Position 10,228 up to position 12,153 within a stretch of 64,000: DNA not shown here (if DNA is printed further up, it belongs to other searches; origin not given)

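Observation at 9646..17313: Two split acyl-CoA mutases in one co-directional array with a single MeaB chaperone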

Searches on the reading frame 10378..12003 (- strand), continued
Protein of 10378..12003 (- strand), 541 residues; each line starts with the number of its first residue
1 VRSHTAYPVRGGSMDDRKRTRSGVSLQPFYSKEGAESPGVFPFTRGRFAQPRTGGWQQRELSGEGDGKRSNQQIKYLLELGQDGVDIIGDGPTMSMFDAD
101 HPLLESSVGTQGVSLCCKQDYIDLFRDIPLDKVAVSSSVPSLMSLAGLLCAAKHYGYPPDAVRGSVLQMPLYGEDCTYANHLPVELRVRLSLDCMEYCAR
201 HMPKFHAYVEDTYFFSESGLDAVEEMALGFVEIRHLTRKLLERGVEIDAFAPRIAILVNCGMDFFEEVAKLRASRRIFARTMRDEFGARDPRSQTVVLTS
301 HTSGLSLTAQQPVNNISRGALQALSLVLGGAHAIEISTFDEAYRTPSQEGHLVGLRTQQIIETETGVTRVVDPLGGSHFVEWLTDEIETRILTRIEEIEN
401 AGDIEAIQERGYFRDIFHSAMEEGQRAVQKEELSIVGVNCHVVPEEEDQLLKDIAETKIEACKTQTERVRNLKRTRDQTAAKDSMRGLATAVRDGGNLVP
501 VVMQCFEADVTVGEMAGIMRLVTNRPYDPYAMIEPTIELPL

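Call 9: search_solved_structures(query=window:10378-11964:-, show_alignments=2)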
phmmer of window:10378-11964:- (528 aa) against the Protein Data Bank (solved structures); distinct sequences matched with E-value up to 0.001: 11.
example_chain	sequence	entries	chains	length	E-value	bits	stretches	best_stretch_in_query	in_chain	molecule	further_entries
4r3u_A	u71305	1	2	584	2.9e-82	280.2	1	23-504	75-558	2-hydroxyisobutyryl-CoA mutase large subunit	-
8gju_J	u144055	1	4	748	6.1e-74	252.8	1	7-509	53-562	Methylmalonyl-CoA mutase, mitochondrial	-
2xij_A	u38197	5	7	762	6.5e-74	252.7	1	7-509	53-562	METHYLMALONYL-COA MUTASE, MITOCHONDRIAL | Methylmalonyl-CoA mutase, mitochondrial precursor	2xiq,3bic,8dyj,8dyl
6oxc_A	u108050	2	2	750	1.4e-59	205.4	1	24-510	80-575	Methylmalonyl-CoA mutase large subunit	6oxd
5req_A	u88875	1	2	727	1e-56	195.9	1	26-512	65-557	PROTEIN (METHYLMALONYL-COA MUTASE ALPHA-SUBUNIT)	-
1req_A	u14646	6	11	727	1.4e-56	195.5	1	26-512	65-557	METHYLMALONYL-COA MUTASE | PROTEIN (METHYLMALONYL-COA MUTASE)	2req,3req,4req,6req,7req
1e1c_A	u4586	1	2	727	2e-56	195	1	26-512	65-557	METHYLMALONYL-COA MUTASE ALPHA CHAIN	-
8ssl_A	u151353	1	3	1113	1.8e-39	139.1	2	169-493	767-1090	Fused isobutyryl-CoA mutase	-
4xc6_A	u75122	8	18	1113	1.8e-39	139.1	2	169-493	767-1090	Isobutyryl-CoA mutase fused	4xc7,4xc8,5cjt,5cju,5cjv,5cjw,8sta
1e1c_B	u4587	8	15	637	1.1e-18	70.4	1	180-393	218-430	METHYLMALONYL-COA MUTASE BETA CHAIN | METHYLMALONYL-COA MUTASE | PROTEIN (METHYLMALONYL-COA MUTASE BETA-SUBUNIT)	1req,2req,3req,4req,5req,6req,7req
6oxc_B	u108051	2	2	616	3.9e-14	55.5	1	198-393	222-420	Methylmalonyl-CoA mutase small subunit mutA | Methylmalonyl-CoA mutase small subunit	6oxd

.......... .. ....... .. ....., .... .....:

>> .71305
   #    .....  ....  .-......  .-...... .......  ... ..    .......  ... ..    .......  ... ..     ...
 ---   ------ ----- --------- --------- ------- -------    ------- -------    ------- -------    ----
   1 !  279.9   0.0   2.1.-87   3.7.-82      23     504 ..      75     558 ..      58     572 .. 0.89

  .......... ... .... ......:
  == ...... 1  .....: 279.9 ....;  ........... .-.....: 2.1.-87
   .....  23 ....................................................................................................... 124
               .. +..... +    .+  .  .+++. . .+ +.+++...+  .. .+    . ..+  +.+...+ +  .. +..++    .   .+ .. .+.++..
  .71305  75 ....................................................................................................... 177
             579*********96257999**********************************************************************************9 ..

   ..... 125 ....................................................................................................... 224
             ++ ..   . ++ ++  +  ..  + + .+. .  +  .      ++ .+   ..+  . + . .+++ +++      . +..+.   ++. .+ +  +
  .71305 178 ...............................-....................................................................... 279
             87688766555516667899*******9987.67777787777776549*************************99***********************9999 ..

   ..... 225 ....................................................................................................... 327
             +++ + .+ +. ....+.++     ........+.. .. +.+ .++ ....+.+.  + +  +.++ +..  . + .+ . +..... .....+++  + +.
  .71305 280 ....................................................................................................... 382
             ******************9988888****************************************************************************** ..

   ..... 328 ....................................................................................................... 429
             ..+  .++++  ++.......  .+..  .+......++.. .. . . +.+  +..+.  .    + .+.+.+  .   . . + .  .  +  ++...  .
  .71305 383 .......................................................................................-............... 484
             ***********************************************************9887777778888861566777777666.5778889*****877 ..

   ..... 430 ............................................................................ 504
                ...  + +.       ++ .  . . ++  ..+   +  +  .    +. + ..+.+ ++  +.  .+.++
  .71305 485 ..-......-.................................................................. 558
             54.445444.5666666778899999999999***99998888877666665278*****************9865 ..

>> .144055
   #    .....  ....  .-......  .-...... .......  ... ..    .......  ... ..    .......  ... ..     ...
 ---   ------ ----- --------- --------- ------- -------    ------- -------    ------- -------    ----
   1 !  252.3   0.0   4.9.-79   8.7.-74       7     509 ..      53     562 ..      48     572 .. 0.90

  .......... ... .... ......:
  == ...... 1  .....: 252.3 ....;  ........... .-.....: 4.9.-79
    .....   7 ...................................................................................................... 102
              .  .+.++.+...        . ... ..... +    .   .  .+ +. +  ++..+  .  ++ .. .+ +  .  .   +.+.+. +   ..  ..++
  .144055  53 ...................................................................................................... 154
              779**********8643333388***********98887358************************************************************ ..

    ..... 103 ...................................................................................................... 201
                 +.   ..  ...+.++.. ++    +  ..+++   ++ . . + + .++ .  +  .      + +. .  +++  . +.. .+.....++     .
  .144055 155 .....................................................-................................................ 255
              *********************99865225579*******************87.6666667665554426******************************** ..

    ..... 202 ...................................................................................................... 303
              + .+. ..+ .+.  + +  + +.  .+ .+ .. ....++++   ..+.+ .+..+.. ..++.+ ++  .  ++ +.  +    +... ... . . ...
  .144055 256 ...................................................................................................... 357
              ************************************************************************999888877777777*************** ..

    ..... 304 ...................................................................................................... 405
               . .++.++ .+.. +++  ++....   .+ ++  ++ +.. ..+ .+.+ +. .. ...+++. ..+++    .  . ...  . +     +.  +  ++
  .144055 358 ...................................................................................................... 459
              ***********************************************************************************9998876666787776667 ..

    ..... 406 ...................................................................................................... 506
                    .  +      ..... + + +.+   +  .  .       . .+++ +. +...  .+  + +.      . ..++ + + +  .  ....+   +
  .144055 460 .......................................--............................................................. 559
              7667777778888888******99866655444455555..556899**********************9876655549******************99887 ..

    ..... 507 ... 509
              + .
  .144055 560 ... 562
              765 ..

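Call 11: find_related_loci(query=window:10378-11964:-, collection=genome_contigs, flank=10000)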
Query window:10378-11964:- (528 aa) in genome_contigs; peptide patterns used: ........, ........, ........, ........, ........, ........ (x = any residue, [..] = any of these).
375 stretches matched a pattern; 320 encode a relative of the query (tblastn E <= 1e-3); the best 80 are kept; 80 distinct loci.
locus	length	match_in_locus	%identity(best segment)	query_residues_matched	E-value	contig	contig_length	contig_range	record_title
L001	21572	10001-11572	78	3-526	0e+0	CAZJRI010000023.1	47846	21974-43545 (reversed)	MAG TPA_asm: uncultured Pseudomonadales bacterium isolate SRP200020_co5_13 genome assembly, contig: NODE_1065_length_478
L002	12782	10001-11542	63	7-517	0e+0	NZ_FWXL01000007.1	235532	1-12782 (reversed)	Novosphingobium sp. B1, whole genome shotgun sequence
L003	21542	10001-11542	60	7-517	0e+0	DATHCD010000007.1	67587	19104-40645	MAG TPA_asm: Xanthobacteraceae bacterium isolate SMAG_U12358 k141_1260582, whole genome shotgun sequence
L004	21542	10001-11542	60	7-517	0e+0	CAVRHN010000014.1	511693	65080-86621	MAG: uncultured Alphaproteobacteria bacterium isolate MFD05580.bin.3.156 genome assembly, contig: contig_8385, whole gen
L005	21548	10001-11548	59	6-517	0e+0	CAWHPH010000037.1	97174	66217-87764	MAG: uncultured Alphaproteobacteria bacterium isolate MFD09222.bin.1.128 genome assembly, contig: contig_39767, whole ge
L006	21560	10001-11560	59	1-517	0e+0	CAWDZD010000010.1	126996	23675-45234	MAG: uncultured Alphaproteobacteria bacterium isolate MFD05521.bin.1.111 genome assembly, contig: contig_107930, whole g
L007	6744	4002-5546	58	6-517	0e+0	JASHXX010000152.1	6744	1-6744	MAG: Xanthobacteraceae bacterium isolate JOPF268 JOPF_AWAY_contig_465843, whole genome shotgun sequence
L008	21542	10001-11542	58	7-517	0e+0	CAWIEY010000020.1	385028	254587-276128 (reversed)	MAG: uncultured Alphaproteobacteria bacterium isolate MFD09603.bin.2.185 genome assembly, contig: contig_65331, whole ge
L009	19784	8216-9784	57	7-521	0e+0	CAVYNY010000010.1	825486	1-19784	MAG: uncultured delta proteobacterium isolate MFD05684.bin.2.75 genome assembly, contig: contig_26321, whole genome shot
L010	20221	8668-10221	59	7-521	0e+0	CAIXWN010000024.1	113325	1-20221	MAG: uncultured Caulobacteraceae bacterium isolate Kiruna2_bin-0871 genome assembly, contig: bin-0871:024/279, whole gen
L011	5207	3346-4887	58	7-517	0e+0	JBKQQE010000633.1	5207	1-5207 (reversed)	MAG: Xanthobacteraceae bacterium isolate MGr1A1B1C__bin_74 MGr1A1B1C_000000281766, whole genome shotgun sequence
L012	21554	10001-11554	59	7-521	0e+0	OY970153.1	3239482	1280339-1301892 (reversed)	MAG: uncultured Alphaproteobacteria bacterium isolate MFD03726.bin.c.12 genome assembly, chromosome: 1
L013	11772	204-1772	58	6-522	0e+0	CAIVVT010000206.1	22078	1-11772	MAG: uncultured Acidobacteriia bacterium isolate AM_bin-3339 genome assembly, contig: bin-3339:206/332, whole genome sho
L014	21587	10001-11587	55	5-522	0e+0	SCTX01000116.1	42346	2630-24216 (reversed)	MAG: Betaproteobacteria bacterium isolate FW602_bin.10 FW602_bin.10-86852, whole genome shotgun sequence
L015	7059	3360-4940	55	7-524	0e+0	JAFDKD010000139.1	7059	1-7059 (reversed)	MAG: Deltaproteobacteria bacterium isolate Meg22_24_Bin_96 Meg22_24_Bin_96_scaffold_21072, whole genome shotgun sequence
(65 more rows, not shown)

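Call 14: find_encoding_contigs(protein=P0003, flank=10000, max_places=4)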
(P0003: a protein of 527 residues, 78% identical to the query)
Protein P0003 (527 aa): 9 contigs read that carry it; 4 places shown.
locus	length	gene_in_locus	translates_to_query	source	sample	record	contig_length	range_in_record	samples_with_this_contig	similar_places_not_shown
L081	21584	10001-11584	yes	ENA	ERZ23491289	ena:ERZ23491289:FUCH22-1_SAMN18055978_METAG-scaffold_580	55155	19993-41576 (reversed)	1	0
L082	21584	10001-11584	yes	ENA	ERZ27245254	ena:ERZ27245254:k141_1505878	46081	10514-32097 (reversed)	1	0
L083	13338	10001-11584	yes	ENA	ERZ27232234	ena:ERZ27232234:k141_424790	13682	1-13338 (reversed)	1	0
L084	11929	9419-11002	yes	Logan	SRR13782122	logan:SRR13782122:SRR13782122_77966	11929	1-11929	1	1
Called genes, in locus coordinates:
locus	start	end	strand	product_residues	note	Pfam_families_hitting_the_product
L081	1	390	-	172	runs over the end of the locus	PF22741:PTP-NADK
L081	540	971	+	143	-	PF13302:Acetyltransf_3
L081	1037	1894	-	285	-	PF01063:Aminotran_4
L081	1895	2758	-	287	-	PF08450:SGL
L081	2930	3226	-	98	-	-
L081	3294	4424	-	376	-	PF03977:OAD_beta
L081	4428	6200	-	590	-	PF00682:HMGL-like, PF02436:PYC_OADA, PF25984:BSH_YknX (faint), PF00364:Biotin_lipoyl, PF25917:BSH_RND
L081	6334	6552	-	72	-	PF04277:OAD_gamma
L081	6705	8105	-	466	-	PF01425:Amidase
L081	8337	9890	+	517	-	PF01039:Carboxyl_trans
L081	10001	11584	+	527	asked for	PF01642:MM_CoA_mutase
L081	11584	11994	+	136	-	PF02310:B12-binding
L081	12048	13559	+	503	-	PF18313:TLP1_add_C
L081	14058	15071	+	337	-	PF01244:Peptidase_M19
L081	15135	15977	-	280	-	PF00892:EamA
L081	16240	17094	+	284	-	PF00106:adh_short, PF13561:adh_short_C2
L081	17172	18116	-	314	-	PF00296:Bac_luciferase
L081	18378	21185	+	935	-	PF00246:Peptidase_M14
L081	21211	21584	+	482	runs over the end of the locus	PF01120:Alpha_L_fucos, PF16757:Fucosidase_C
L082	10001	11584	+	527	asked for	PF01642:MM_CoA_mutase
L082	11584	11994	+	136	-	PF02310:B12-binding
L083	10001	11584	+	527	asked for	PF01642:MM_CoA_mutase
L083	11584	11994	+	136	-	PF02310:B12-binding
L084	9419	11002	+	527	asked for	PF01642:MM_CoA_mutase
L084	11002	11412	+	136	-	PF02310:B12-binding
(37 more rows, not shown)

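Call 16: find_encoding_contigs(protein=P0037, flank=8000, max_places=1)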
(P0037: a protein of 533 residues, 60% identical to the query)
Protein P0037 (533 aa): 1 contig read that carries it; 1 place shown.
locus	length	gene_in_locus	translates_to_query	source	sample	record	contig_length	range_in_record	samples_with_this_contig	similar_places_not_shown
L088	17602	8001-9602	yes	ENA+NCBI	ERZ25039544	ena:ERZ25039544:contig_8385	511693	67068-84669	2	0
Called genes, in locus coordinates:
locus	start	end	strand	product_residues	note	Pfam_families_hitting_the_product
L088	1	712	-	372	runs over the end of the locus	PF01436:NHL (faint), PF08450:SGL, PF03088:Str_synth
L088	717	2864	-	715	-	PF02653:BPD_transp_2, PF20067:SSL_N, PF08450:SGL, PF01731:Arylesterase (faint), PF03088:Str_synth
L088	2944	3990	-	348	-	PF13407:Peripla_BP_4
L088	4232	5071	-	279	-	PF00440:TetR_N, PF17939:TetR_C_30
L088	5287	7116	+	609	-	PF00501:AMP-binding, PF13193:AMP-binding_C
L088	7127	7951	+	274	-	PF00106:adh_short, PF08659:KR, PF13561:adh_short_C2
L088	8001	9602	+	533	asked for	PF01642:MM_CoA_mutase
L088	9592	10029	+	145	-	PF02310:B12-binding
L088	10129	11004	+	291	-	PF00106:adh_short, PF23441:SDR, PF08659:KR (weak), PF13561:adh_short_C2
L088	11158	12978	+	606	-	PF01855:POR_N, PF02775:TPP_enzyme_C, PF14697:Fer4_21 (faint)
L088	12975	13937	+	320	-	PF01558:POR, PF00037:Fer4 (faint), PF12797:Fer4_2 (faint), PF14697:Fer4_21 (faint), PF12838:Fer4_7 (faint)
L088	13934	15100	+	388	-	PF01855:POR_N, PF02780:Transketolase_C, PF17147:PFOR_II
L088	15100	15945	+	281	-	PF02775:TPP_enzyme_C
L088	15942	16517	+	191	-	PF01558:POR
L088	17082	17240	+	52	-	-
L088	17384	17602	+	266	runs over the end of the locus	PF03330:DPBB_1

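Call 17: find_encoding_contigs(protein=P0038, flank=8000, max_places=1)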
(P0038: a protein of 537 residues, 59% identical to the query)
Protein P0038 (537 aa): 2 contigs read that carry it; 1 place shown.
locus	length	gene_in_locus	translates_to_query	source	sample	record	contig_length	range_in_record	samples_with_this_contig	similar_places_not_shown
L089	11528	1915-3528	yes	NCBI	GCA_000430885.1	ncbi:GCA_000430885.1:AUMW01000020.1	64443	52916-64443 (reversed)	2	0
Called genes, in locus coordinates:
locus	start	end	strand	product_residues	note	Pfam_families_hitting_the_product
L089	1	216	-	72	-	PF00872:Transposase_mut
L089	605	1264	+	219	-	PF00440:TetR_N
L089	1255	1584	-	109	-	-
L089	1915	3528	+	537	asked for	PF01642:MM_CoA_mutase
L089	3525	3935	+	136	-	PF02310:B12-binding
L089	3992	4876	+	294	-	PF00378:ECH_1, PF16113:ECH_2, PF00378:ECH_1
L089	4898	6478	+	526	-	PF00501:AMP-binding, PF13193:AMP-binding_C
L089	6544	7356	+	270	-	PF00106:adh_short, PF08659:KR, PF13561:adh_short_C2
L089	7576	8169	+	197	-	PF00440:TetR_N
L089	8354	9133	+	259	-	PF00378:ECH_1, PF16113:ECH_2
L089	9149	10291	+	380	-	PF02771:Acyl-CoA_dh_N, PF02770:Acyl-CoA_dh_M, PF00441:Acyl-CoA_dh_1, PF08028:Acyl-CoA_dh_2, PF22924:ACOX_C_alpha1 (weak)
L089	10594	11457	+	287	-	PF02737:3HCDH_N, PF00725:3HCDH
